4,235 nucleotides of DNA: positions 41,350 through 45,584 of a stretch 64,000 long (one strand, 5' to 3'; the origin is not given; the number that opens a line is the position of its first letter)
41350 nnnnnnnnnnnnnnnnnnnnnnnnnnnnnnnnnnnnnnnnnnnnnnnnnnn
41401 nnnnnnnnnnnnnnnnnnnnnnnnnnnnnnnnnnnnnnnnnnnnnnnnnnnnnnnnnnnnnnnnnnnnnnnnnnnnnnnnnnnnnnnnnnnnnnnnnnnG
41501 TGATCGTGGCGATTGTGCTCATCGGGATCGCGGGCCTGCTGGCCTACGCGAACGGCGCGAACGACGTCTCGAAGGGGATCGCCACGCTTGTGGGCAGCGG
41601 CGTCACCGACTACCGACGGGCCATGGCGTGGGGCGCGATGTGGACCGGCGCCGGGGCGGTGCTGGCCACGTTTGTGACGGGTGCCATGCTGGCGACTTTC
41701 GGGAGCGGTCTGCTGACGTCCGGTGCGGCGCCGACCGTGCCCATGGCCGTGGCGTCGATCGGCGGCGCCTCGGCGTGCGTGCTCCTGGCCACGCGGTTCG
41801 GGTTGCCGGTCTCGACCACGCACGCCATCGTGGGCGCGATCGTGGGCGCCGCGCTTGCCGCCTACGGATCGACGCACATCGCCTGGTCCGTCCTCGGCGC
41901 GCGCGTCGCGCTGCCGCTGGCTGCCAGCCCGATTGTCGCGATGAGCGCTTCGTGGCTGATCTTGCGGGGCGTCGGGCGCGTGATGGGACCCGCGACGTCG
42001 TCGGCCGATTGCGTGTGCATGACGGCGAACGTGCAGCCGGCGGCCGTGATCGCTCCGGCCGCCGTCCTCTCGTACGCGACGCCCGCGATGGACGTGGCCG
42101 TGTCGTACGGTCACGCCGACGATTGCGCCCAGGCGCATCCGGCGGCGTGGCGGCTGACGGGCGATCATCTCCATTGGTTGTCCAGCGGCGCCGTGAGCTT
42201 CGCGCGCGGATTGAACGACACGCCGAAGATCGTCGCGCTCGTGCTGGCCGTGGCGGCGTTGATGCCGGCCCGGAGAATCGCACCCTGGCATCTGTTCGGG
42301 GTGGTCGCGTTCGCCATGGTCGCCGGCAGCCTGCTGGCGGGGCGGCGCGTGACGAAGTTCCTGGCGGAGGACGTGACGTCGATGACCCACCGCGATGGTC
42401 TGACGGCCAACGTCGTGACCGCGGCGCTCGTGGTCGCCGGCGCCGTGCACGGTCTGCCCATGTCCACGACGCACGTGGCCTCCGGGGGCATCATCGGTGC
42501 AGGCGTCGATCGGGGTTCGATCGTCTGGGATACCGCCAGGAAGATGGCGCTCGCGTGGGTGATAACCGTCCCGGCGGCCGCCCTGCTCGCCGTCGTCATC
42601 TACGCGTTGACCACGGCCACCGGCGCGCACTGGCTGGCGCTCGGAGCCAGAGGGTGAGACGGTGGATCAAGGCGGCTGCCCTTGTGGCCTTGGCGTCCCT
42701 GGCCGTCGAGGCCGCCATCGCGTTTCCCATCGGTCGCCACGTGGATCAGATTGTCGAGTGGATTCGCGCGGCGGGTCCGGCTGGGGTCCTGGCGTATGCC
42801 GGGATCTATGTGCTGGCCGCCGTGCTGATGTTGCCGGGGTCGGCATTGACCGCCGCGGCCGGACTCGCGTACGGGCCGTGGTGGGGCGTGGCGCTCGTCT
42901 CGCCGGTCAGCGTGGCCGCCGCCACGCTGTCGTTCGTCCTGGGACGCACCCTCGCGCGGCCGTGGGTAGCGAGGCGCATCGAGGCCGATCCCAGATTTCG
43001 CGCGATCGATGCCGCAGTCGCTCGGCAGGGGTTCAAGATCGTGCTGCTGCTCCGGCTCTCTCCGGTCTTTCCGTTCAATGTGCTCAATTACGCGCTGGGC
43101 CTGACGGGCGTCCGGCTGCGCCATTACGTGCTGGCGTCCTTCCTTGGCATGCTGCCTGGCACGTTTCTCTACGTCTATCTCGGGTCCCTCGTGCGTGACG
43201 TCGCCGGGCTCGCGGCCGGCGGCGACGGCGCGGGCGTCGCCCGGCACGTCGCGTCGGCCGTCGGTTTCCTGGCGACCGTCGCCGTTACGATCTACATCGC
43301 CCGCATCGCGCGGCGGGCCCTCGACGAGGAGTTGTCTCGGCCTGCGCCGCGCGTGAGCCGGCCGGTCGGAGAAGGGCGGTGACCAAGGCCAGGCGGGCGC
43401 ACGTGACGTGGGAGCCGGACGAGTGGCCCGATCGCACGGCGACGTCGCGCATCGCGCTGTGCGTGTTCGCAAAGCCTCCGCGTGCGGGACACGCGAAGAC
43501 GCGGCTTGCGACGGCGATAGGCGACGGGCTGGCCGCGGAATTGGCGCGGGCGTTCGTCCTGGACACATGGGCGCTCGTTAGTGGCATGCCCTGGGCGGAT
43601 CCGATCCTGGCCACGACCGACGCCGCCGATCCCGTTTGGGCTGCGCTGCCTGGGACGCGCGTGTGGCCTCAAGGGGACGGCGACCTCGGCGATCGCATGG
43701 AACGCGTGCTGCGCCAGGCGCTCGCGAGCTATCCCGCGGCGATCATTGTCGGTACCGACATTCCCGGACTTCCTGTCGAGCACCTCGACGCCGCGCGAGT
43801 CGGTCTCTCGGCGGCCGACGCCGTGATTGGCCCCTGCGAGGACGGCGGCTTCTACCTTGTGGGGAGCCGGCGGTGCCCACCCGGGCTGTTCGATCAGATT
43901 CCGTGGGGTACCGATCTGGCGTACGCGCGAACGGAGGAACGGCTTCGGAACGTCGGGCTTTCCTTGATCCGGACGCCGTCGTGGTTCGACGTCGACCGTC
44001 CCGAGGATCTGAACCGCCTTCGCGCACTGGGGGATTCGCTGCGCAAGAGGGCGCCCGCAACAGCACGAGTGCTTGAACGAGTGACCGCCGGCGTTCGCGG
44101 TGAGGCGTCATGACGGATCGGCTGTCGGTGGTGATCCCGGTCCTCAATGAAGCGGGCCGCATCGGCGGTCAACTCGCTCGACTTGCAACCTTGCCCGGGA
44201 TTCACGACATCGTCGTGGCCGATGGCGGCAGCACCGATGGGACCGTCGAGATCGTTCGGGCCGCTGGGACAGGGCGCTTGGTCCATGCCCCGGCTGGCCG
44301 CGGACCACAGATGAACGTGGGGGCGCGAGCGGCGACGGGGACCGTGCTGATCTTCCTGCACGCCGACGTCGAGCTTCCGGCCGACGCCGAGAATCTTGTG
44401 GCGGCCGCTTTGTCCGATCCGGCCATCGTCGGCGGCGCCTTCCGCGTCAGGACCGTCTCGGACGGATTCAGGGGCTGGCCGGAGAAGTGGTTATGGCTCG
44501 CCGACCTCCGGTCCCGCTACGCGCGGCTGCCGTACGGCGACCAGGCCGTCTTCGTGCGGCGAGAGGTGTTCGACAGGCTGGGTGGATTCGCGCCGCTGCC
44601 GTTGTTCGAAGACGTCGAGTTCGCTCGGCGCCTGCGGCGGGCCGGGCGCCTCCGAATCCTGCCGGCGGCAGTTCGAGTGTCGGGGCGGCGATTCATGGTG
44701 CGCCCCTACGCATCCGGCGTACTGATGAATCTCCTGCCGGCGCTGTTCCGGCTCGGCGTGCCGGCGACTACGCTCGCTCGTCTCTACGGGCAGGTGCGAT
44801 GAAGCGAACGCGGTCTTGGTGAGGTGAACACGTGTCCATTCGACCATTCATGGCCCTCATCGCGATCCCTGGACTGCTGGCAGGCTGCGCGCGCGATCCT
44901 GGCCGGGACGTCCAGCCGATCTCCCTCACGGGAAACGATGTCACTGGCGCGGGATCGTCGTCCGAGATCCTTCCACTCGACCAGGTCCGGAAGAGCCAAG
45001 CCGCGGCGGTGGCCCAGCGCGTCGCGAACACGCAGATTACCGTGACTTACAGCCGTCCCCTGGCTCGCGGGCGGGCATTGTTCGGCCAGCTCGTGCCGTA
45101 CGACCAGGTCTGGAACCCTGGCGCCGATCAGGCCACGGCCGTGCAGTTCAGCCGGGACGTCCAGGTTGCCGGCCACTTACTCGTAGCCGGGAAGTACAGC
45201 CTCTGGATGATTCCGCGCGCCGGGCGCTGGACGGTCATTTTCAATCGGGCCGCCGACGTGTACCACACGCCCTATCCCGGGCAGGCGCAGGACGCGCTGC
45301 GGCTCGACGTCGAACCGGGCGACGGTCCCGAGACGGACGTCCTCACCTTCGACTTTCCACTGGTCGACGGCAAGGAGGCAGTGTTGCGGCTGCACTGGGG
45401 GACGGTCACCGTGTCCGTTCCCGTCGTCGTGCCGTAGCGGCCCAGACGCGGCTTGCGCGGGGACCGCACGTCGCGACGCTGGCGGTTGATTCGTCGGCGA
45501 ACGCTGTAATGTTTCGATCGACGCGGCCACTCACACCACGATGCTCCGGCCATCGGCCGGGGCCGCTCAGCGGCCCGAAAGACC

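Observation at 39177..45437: Complete arsM-arsS arsenosugar-type cassette extended by PiT and DedA transporters in a chain of overlapping genes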

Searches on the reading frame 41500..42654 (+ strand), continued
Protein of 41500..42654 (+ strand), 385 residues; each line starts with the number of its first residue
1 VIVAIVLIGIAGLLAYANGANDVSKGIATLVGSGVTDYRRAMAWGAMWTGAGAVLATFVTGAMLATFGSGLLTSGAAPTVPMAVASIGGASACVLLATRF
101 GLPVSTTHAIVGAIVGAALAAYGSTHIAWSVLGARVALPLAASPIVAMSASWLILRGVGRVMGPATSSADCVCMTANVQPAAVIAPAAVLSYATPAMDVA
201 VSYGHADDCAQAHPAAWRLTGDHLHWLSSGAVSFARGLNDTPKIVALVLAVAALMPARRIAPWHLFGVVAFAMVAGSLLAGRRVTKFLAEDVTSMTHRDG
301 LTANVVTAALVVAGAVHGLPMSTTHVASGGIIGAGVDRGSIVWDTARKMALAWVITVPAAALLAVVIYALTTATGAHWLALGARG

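Call 44: fold_search(model_id=the predicted structure, library=pdb)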
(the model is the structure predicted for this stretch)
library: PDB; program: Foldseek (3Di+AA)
matches with E <= 10: 317; with E <= 0.001: 2
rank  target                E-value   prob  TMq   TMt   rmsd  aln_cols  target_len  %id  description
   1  6l85_B                1.5e-13  1.00  0.76  0.73   8.4       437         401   22  The sodium-dependent phosphate transporter (released 2020-09-16)
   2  6l85_A                1.2e-12  1.00  0.76  0.73   8.3       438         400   21  The sodium-dependent phosphate transporter (released 2020-09-16)
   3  9bfj                  1.7e-01  0.35  0.24  0.20  20.2       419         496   12  Cryo-EM structure of human CHT1 in the choline bound state (released 2024-11-06)
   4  9b3l                  2.9e-01  0.10  0.14  0.15  24.4       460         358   11  NorA in occluded conformation (NorA-BRIL fusion) (released 2024-12-11)
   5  9kmn_A                3.4e-01  0.11  0.17  0.13  22.6       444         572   13  Structure of hSGLT2-MAP17 complex in the substrate-bound inward-facing conformation (released 2025-09-03)
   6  8yr9_A                3.8e-01  0.04  0.10  0.07  23.3       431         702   12  the Cyro-EM Structure of human SLC26A3 (released 2025-09-24)
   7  9kkw_A                4.0e-01  0.11  0.16  0.12  17.8       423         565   12  Structure of hSGLT2-MAP17 complex in the substrate-free inward-facing conformation in the presence of sodium (released 2025-09-03)
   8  7vsi_A                4.0e-01  0.09  0.16  0.12  22.2       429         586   14  Structure of human SGLT2-MAP17 complex bound with empagliflozin (released 2021-12-15)
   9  7tak_A                4.0e-01  0.06  0.12  0.12  19.3       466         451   14  Structure of a NAT transporter (released 2023-01-25)
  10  7ngb_A                4.2e-01  0.10  0.16  0.09  22.8       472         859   10  Structure of Wild-Type Human Potassium Chloride Transporter KCC3 in NaCl (LMNG/CHS) (released 2021-06-09)
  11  8e6i                  4.4e-01  0.08  0.14  0.14  23.1       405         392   12  X-ray structure of the Deinococcus radiodurans Nramp/MntH divalent transition metal transporter M230A mutant in an inwar (released 2023-05-03)
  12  6ki1_B                4.4e-01  0.08  0.14  0.13  20.3       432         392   13  The transmembrane domain of a cyanobacterium bicarbonate transporter BicA (released 2019-11-20)
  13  9pym_A                5.0e-01  0.06  0.12  0.09  24.0       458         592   11  Cryo-EM structure of the isethionate TRAP transporter IseQM from Oleidesulfovibrio alaskensis with bound isethionate (released 2025-11-12)
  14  8zqq_A                5.2e-01  0.16  0.23  0.19  21.9       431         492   14  Human high-affinity choline transporter CHT1 bound to choline under NaCl condition, with sodium and chloride ions coor (released 2024-12-04)
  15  8xyj                  5.2e-01  0.12  0.18  0.16  21.5       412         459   13  Structure of y+LAT1 bound with Lys (released 2025-01-22)
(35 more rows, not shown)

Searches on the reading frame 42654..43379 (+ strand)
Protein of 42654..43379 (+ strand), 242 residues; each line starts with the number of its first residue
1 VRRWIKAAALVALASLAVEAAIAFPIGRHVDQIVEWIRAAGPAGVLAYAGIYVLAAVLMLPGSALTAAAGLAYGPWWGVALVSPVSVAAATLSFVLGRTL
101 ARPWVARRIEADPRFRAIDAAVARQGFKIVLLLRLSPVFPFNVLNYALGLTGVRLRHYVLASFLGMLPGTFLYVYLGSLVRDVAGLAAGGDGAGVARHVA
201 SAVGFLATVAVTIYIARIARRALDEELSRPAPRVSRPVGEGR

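Call 3: search_protein_families(library=ncbifam, proteins=[window:42654-43379:+], max_evalue=0.001)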
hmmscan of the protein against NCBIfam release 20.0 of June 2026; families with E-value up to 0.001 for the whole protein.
window:42654-43379:+ (242 aa): 0 families

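Call 4: search_protein_families(library=pfam, proteins=[window:42654-43379:+], max_evalue=0.001)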
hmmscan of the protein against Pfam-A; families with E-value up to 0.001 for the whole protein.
window:42654-43379:+ (242 aa): 1 family
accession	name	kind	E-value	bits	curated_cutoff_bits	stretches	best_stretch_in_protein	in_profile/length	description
PF09335.16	VTT_dom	-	4.2e-29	101.9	33.9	1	60-178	1-122/123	VTT domain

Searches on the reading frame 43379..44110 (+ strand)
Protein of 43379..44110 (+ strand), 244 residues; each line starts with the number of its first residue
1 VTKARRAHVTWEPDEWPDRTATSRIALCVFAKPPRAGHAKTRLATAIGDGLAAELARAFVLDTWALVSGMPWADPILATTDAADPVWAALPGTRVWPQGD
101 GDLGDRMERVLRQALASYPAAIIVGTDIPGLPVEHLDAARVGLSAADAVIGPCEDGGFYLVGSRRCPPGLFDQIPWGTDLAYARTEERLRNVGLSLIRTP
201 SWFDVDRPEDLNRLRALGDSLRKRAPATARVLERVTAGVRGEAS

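Call 3: search_protein_families(library=ncbifam, proteins=[window:43379-44110:+], max_evalue=0.001)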
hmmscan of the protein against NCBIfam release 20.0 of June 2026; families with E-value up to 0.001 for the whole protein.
window:43379-44110:+ (244 aa): 2 families
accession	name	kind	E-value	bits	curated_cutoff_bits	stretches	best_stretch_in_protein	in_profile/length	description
TIGR04282.1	glyco_like_cofC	hypoth_equivalog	3.1e-48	164.1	134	1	27-211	1-189/189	TIGR04282 family arsenosugar biosynthesis glycosyltransferase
TIGR03552.1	F420_cofC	equivalog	4.2e-13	49.4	105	1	37-220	10-193/196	2-phospho-L-lactate guanylyltransferase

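Call 4: search_protein_families(library=pfam, proteins=[window:43379-44110:+], max_evalue=0.001)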
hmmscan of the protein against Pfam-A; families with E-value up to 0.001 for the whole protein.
window:43379-44110:+ (244 aa): 1 family
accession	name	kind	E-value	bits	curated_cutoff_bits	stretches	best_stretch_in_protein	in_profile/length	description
PF09837.15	DUF2064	-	1.1e-29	103.2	25.8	1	78-178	16-120/120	Uncharacterized protein conserved in bacteria (DUF2064)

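Call 73: search_solved_structures(query=window:43379-44110:+, max_evalue=0.01)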
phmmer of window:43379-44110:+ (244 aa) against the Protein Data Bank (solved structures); distinct sequences matched with E-value up to 0.01: 1.
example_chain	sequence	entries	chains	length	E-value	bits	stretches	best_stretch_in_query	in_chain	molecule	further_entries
3cgx_A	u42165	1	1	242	7.5e-27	97.8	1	26-231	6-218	Putative nucleotide-diphospho-sugar transferase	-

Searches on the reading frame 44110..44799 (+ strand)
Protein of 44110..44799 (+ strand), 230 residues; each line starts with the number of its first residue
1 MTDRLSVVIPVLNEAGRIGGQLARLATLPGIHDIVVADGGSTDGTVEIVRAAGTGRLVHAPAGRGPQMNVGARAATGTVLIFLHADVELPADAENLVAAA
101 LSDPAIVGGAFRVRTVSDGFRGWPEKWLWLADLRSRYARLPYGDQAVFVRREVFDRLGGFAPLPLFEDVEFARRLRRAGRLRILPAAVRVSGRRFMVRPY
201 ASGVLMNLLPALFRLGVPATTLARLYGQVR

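Call 3: search_protein_families(library=ncbifam, proteins=[window:44110-44799:+], max_evalue=0.001)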
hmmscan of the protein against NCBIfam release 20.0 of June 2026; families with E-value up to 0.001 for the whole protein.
window:44110-44799:+ (230 aa): 9 families
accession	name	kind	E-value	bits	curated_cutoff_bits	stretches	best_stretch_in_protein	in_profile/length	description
TIGR04283.1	glyco_like_mftF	equivalog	2.8e-61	206.9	182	1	5-226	1-221/221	TIGR04283 family arsenosugar biosynthesis glycosyltransferase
TIGR03965.1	mycofact_glyco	equivalog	1.8e-13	50.2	280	1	3-195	74-284/467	mycofactocin biosynthesis glycosyltransferase MftF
TIGR04182.1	glyco_TIGR04182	equivalog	1e-09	38.2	325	1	6-100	3-97/293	S-layer glycoprotein N-glycosyltransferase AglJ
NF041875.1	EPS_EpsD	equivalog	5.8e-09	35.8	370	1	5-90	1-93/325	exopolysaccharide biosynthesis glycosyltransferase EpsD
NF010496.0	PRK13915.1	equivalog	7.5e-08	31.8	262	1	3-104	31-146/307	glucosyl-3-phosphoglycerate synthase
NF045692.1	OglycostaseCruG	equivalog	1.3e-06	27.6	600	1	4-52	42-91/386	2'-O-glycosyltransferase CruG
TIGR03937.1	PgaC_IcaA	equivalog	0.00022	20.3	422.3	1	3-116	45-168/407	poly-beta-1,6-N-acetyl-D-glucosamine synthase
NF058614.1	PPMAGASynPpgS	equivalog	0.00024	20.6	370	1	7-69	4-65/226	polyprenyl-phospho-N-acetylgalactosaminyl synthase PpgS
TIGR03469.1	HpnB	hypoth_equivalog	0.0003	19.9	379.25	0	5-53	46-96/386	hopene-associated glycosyltransferase HpnB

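Call 4: search_protein_families(library=pfam, proteins=[window:44110-44799:+], max_evalue=0.001)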
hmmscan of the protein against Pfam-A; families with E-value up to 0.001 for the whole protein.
window:44110-44799:+ (230 aa): 2 families
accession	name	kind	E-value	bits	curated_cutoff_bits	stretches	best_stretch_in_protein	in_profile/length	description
PF00535.33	Glycos_transf_2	-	5e-18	66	23.3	1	6-157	1-153/168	Glycosyl transferase family 2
PF13641.12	Glyco_tranf_2_3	-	5.6e-07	30.2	27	1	4-180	2-199/230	Glycosyltransferase like family 2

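Call 74: search_solved_structures(query=window:44110-44799:+, max_evalue=0.001)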
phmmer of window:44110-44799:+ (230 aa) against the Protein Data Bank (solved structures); distinct sequences matched with E-value up to 0.001: 7.
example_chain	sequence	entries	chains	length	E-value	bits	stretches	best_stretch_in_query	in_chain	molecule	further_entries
6yv7_B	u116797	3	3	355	1.4e-07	34.7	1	4-186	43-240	Glycosyl transferase, family 2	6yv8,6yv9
6yv7_A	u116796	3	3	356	1.4e-07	34.7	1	4-186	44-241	Glycosyl transferase, family 2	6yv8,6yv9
7pdo_A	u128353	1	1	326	4.3e-05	26.6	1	5-90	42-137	Glucosyl-3-phosphoglycerate synthase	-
7p5l_A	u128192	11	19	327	4.3e-05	26.5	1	5-90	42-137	Glucosyl-3-phosphoglycerate synthase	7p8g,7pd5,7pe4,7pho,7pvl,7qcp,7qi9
9omj_A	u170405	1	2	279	5e-05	26.3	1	5-172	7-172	Glycosyltransferase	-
9omm_A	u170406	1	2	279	5e-05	26.3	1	5-172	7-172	Glycosyltransferase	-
9omh_A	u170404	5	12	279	5e-05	26.3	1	5-172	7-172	Glycosyltransferase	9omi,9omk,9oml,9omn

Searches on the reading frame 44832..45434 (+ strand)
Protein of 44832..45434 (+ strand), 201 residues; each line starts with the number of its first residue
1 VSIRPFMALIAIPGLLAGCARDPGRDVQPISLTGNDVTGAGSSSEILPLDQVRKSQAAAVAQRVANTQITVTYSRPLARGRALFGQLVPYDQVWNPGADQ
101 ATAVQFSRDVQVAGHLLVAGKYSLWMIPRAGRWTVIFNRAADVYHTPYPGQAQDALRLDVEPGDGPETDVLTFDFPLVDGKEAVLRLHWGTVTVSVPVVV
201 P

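Call 3: search_protein_families(library=ncbifam, proteins=[window:44832-45434:+], max_evalue=0.001)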
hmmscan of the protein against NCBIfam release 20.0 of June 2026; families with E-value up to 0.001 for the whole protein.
window:44832-45434:+ (201 aa): 0 families

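Call 4: search_protein_families(library=pfam, proteins=[window:44832-45434:+], max_evalue=0.001)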
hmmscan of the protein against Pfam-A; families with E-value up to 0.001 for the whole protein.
window:44832-45434:+ (201 aa): 1 family
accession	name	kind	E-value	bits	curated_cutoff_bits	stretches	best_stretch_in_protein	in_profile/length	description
PF11138.13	DUF2911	-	8.3e-41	139.7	27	1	55-198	1-145/145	Protein of unknown function (DUF2911)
